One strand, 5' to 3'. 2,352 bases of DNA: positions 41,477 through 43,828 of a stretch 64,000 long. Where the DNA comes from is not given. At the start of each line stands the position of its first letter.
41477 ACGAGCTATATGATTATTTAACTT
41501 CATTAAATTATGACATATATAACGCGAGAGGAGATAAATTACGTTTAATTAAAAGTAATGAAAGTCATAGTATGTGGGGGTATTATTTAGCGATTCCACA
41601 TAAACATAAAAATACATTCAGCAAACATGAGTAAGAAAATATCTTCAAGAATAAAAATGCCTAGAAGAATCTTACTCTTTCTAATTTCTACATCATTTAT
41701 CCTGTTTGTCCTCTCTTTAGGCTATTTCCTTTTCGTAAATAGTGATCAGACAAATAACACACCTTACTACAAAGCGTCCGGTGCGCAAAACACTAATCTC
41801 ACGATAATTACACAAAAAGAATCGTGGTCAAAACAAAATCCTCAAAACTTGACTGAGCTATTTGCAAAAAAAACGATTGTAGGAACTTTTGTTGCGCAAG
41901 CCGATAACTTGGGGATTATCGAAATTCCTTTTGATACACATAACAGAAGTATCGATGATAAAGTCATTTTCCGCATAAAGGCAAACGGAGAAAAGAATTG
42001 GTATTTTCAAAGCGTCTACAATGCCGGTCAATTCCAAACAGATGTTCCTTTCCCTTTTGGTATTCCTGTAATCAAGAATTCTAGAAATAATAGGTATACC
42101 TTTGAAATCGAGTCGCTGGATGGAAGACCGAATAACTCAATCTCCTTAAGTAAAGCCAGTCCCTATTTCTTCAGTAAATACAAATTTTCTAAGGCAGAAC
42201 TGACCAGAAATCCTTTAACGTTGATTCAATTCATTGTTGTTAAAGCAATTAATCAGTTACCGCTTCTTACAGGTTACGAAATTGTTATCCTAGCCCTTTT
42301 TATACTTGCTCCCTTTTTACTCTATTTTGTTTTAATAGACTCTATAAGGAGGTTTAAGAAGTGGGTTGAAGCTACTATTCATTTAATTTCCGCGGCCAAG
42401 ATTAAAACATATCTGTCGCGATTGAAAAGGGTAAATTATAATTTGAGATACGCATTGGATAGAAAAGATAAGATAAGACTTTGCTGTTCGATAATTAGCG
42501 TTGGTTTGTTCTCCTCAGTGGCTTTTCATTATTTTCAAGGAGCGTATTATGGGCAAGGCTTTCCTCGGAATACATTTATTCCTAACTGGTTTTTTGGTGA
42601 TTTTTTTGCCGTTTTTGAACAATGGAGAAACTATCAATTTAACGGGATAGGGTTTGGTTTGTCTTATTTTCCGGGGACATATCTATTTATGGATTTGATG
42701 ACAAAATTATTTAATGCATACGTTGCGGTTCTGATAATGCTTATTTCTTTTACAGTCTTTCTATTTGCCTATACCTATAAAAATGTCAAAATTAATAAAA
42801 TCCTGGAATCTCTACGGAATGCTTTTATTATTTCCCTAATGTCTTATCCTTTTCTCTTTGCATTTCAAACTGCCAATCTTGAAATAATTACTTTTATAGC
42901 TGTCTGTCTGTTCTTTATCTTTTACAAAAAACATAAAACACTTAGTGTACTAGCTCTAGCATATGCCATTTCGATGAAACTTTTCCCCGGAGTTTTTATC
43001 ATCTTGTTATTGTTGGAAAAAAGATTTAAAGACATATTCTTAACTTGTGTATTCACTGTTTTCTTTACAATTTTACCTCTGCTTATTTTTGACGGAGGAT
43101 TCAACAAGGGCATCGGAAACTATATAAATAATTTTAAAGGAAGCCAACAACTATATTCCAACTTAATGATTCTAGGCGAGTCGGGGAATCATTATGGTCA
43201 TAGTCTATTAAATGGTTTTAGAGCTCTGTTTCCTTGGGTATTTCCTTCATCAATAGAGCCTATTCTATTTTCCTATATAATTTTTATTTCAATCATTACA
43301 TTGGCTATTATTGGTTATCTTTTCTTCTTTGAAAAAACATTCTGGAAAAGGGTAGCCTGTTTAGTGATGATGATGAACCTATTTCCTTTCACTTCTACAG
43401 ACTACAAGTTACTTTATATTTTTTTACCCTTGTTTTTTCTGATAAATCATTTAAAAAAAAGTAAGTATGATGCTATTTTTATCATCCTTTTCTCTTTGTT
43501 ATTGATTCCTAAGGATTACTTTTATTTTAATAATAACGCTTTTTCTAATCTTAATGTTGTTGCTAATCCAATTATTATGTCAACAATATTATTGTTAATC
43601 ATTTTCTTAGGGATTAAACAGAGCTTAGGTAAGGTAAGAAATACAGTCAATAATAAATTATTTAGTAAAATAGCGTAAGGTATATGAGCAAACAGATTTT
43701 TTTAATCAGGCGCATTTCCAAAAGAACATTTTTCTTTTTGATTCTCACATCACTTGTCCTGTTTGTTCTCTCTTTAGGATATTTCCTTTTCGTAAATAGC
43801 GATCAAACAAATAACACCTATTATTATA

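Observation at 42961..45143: Localized gene conversion between tandem paralogs preserving an identical catalytic-loop segment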

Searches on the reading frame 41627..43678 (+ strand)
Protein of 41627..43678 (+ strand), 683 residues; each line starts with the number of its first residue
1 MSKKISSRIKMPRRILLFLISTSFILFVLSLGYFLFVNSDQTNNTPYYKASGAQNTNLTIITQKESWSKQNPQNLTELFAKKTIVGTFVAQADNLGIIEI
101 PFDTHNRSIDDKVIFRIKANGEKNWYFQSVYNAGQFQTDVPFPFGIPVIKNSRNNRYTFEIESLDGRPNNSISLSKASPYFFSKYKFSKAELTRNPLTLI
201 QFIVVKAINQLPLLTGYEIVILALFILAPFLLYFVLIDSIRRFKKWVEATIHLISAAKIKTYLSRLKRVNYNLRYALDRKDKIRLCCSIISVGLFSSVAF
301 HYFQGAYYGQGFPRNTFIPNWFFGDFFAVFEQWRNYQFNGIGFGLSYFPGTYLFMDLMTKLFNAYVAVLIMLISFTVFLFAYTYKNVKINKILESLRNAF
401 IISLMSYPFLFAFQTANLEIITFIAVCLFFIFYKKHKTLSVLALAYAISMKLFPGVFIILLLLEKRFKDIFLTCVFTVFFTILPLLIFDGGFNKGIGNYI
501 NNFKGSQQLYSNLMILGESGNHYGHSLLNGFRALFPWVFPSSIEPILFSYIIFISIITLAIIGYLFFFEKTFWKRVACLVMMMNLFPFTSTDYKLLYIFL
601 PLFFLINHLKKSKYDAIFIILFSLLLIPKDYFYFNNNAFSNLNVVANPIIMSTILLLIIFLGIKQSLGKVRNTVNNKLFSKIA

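Call 5: search_protein_families(library=pfam, proteins=[window:41627-43678:+], max_evalue=0.01)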
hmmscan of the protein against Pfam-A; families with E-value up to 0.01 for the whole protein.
window:41627-43678:+ (683 aa): 2 families
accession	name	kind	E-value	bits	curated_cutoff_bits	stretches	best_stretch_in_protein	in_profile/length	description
PF09594.16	GT87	-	3e-09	37.4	25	1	349-521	5-181/237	Glycosyltransferase family 87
PF03400.19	DDE_Tnp_IS1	-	0.0012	19.7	24.1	1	224-306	51-128/131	IS1 transposase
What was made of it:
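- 41627..43678 (+): Gene A: GT87-family GT-C glycosyltransferase (683 aa) with an N-terminal membrane anchor and a CBM-like beta-sandwich. It is the recipient of the conversion. Pfam GT87 at 37.4 bits against a cut-off of 25 (call 5).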

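Call 8: find_related_loci(query=window:41627-43675:+, collection=genome_contigs, flank=6000)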
Query window:41627-43675:+ (683 aa) in genome_contigs; peptide patterns used: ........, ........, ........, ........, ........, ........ (x = any residue, [..] = any of these).
139 stretches matched a pattern, but none encodes a relative of the query by tblastn (E <= 1e-3).
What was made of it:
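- Tried and rejected: A scan of genome_contigs with protein A found no relatives (call 8).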

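Call 9: find_homologous_proteins(query=window:41627-43675:+)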
Query window:41627-43675:+ (683 aa): 20 proteins with E <= 0.001 among 8000 candidates.
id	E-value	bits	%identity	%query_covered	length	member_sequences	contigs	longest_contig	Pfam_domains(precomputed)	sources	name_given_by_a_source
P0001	0.0e+0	1498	100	100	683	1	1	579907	PF09594.17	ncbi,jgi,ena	ncbi:MAG: glycosyltransferase family 87 protein [Candidatus Levyibacteriota bacterium]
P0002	0.0e+0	1251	83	99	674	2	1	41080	PF09594.17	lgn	-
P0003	3.4e-297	1006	69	100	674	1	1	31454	PF09594.17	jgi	jgi:hypothetical protein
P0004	1.9e-269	914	64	97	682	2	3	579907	PF09594.17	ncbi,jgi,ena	ncbi:MAG: glycosyltransferase family 87 protein [Candidatus Levyibacteriota bacterium]|jgi:hypotheti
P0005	7.7e-237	806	56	99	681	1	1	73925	PF09594.17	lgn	-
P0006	5.3e-234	797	57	95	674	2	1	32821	PF09594.17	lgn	-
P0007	6.2e-220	750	56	91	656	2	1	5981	PF09594.17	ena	-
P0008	2.3e-219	748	53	95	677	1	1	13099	PF09594.17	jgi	jgi:hypothetical protein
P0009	1.4e-215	736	54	97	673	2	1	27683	PF09594.17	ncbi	-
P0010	4.8e-212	724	54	99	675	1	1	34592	PF09594.17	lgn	-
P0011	1.0e-208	713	52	96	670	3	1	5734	PF09594.17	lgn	-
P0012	2.7e-203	695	54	87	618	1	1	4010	PF09594.17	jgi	jgi:hypothetical protein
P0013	7.5e-195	667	51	93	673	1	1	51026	PF09594.17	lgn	-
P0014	9.7e-176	604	65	68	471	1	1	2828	PF09594.17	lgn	-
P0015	4.8e-65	238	56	35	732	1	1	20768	-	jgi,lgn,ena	jgi:hypothetical protein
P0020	5.1e-8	50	25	56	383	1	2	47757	PF09594.17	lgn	-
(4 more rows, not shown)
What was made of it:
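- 41627..43678 (+): Identical to P0001, which NCBI names 'glycosyltransferase family 87 protein [Candidatus Levyibacteriota bacterium]' (call 9).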

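Call 10: find_encoding_contigs(protein=P0002, flank=8000, max_places=3)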
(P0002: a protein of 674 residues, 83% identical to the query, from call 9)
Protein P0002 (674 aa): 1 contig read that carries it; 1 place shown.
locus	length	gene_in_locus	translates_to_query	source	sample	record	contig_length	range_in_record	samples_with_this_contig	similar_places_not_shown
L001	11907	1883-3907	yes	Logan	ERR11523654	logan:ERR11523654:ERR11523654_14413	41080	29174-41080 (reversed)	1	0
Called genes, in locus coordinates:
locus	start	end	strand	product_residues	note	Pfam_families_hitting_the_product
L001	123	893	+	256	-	PF00535:Glycos_transf_2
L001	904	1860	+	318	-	PF02475:TRM5-TYW2_MTfase (weak), PF05050:Methyltransf_21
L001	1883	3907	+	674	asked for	PF09594:GT87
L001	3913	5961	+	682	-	PF09594:GT87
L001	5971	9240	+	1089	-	PF09586:YfhO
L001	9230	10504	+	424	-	PF09594:GT87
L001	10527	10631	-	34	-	-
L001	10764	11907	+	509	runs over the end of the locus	-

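Call 11: find_encoding_contigs(protein=P0003, flank=8000, max_places=3)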
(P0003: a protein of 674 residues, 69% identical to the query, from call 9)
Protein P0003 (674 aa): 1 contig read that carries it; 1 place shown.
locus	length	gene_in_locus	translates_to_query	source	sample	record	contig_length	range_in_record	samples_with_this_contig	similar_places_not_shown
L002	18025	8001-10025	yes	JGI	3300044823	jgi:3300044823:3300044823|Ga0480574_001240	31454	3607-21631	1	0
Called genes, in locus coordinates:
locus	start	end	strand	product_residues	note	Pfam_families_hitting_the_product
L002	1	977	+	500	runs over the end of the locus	PF14010:PEPcase_2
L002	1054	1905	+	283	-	PF00923:TAL_FSA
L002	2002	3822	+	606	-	PF02776:TPP_enzyme_N, PF00205:TPP_enzyme_M, PF02775:TPP_enzyme_C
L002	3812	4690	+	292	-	PF01073:3Beta_HSD (faint), PF01370:Epimerase, PF04321:RmlD_sub_bind, PF16363:GDP_Man_Dehyd (faint)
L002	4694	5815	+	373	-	PF22674:C2185-like_N (weak), PF05050:Methyltransf_21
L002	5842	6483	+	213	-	PF00702:Hydrolase, PF13419:HAD_2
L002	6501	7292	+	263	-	PF03328:HpcH_HpaI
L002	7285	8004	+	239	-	PF00535:Glycos_transf_2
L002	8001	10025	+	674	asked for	PF09594:GT87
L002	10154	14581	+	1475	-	PF09586:YfhO, PF09594:GT87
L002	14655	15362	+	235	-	PF05401:NodS, PF13489:Methyltransf_23, PF05175:MTS, PF13847:Methyltransf_31, PF08241:Methyltransf_11, PF08242:Methyltransf_12, PF13649:Methyltransf_25, PF01739:CheR, +4 more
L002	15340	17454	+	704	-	-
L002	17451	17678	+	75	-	-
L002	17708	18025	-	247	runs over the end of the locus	-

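Call 16: find_encoding_contigs(protein=P0005, flank=6000, max_places=2)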
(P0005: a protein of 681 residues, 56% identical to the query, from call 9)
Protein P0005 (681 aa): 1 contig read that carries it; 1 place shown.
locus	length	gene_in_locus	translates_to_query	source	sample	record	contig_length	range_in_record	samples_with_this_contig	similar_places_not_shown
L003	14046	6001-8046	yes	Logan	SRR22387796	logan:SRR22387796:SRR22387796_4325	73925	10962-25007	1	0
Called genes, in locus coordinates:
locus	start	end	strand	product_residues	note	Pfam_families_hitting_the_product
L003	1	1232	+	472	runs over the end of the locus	PF00370:FGGY_N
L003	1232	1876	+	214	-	PF00702:Hydrolase, PF13419:HAD_2, PF13242:Hydrolase_like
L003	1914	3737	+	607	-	PF02776:TPP_enzyme_N, PF00205:TPP_enzyme_M, PF02775:TPP_enzyme_C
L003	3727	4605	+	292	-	PF01370:Epimerase, PF04321:RmlD_sub_bind, PF16363:GDP_Man_Dehyd (faint)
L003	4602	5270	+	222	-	PF01370:Epimerase (faint), PF04321:RmlD_sub_bind (faint), PF13561:adh_short_C2, PF00106:adh_short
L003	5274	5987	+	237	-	PF00535:Glycos_transf_2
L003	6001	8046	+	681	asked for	PF09594:GT87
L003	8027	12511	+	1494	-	PF09586:YfhO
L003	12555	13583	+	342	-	PF01757:Acyl_transf_3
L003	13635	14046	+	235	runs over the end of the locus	PF00891:Methyltransf_2 (weak), PF13489:Methyltransf_23, PF05175:MTS, PF13847:Methyltransf_31, PF08241:Methyltransf_11, PF08242:Methyltransf_12, PF13649:Methyltransf_25, PF01739:CheR, +4 more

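Call 17: find_encoding_contigs(protein=P0006, flank=6000, max_places=2)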
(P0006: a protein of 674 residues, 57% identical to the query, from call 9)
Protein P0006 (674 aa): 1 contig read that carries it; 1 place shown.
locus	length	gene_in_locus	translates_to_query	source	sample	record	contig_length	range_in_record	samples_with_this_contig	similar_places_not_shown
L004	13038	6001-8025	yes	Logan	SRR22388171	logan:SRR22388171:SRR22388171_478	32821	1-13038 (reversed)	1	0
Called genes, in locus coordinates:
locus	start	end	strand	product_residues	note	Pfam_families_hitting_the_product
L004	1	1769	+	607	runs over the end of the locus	PF02776:TPP_enzyme_N, PF00205:TPP_enzyme_M, PF02775:TPP_enzyme_C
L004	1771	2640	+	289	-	PF01370:Epimerase, PF04321:RmlD_sub_bind, PF16363:GDP_Man_Dehyd (faint)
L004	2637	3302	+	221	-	PF13561:adh_short_C2, PF00106:adh_short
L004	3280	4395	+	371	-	PF01761:DHQ_synthase, PF24621:DHQS_C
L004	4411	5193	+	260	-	PF03328:HpcH_HpaI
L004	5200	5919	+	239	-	PF00535:Glycos_transf_2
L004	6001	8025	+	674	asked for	PF09594:GT87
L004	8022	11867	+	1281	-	PF09586:YfhO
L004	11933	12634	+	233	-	PF02353:CMAS (weak), PF05175:MTS, PF13489:Methyltransf_23, PF13847:Methyltransf_31, PF08241:Methyltransf_11, PF08242:Methyltransf_12, PF13649:Methyltransf_25, PF01739:CheR, +1 more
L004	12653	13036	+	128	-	?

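Call 19: find_encoding_contigs(protein=P0004, flank=4000, max_places=6)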
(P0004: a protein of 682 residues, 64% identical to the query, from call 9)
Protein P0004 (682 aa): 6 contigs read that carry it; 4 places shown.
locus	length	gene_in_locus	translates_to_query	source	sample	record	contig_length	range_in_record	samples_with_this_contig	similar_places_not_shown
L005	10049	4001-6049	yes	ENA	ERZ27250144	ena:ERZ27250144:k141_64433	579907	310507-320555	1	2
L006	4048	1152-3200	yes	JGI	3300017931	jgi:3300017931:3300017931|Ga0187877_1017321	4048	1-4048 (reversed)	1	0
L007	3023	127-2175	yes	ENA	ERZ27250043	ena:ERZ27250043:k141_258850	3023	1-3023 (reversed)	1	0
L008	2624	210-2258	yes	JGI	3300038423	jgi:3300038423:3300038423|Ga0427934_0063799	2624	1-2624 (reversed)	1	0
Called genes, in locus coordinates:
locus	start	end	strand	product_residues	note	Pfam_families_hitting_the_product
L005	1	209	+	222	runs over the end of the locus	PF01370:Epimerase (faint), PF04321:RmlD_sub_bind (weak), PF13561:adh_short_C2, PF00106:adh_short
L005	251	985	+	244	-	PF00535:Glycos_transf_2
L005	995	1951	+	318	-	PF02475:TRM5-TYW2_MTfase (weak), PF05050:Methyltransf_21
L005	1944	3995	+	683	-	PF09594:GT87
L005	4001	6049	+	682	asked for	PF09594:GT87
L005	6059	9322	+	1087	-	PF09586:YfhO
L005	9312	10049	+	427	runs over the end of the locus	PF09594:GT87 (weak)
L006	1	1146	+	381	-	?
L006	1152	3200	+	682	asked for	PF09594:GT87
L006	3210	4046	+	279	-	?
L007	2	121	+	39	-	?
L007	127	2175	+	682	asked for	PF09594:GT87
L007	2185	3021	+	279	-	?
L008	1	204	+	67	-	?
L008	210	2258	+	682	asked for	PF09594:GT87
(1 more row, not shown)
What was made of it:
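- The window comes from a metagenome-assembled contig (k141_64433, 579,907 bp; call 19).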

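Call 20: search_solved_structures(query=window:41627-43675:+, max_evalue=1, show_alignments=2)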
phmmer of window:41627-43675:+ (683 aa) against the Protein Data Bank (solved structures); distinct sequences matched with E-value up to 1: 1.
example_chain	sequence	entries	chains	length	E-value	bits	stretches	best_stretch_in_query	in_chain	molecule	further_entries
7ymi_I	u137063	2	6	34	0.22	13.1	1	16-45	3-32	Photosystem II protein PsbI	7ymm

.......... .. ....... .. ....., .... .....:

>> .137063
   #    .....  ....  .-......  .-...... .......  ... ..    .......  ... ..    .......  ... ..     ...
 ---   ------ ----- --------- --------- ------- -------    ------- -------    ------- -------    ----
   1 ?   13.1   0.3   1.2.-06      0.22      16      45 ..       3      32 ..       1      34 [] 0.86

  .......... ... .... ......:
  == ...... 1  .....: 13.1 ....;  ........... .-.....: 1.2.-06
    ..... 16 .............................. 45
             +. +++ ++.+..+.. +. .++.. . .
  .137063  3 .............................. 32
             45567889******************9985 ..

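Call 23: find_related_loci(query=A1, collection=metagenome_contigs, flank=5000)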
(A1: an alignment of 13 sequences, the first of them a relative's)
Query A1 (683 aa) in metagenome_contigs; peptide patterns used: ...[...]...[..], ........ (x = any residue, [..] = any of these).
458 stretches matched a pattern; 9 encode a relative of the query (tblastn E <= 1e-3); 9 distinct loci.
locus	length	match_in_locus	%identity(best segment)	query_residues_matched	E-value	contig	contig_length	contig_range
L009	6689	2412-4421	60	1-671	0e+0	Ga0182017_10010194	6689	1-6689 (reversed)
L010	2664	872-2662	61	4-602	0e+0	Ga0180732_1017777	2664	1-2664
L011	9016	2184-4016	55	28-651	0e+0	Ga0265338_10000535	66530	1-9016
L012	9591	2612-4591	52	11-669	0e+0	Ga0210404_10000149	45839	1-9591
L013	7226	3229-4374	33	275-644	1e-45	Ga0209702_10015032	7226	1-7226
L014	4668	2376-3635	29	241-657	2e-36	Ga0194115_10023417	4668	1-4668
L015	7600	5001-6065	28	302-644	2e-22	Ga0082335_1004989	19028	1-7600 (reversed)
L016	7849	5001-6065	28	302-644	2e-22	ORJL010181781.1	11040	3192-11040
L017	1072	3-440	29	520-668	2e-5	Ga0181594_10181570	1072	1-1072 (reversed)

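Call 32: search_solved_structures(query=A1, max_evalue=10, show_alignments=3)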
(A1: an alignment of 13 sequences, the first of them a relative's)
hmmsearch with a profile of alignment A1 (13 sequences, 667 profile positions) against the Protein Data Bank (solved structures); distinct sequences matched with E-value up to 10: 0.
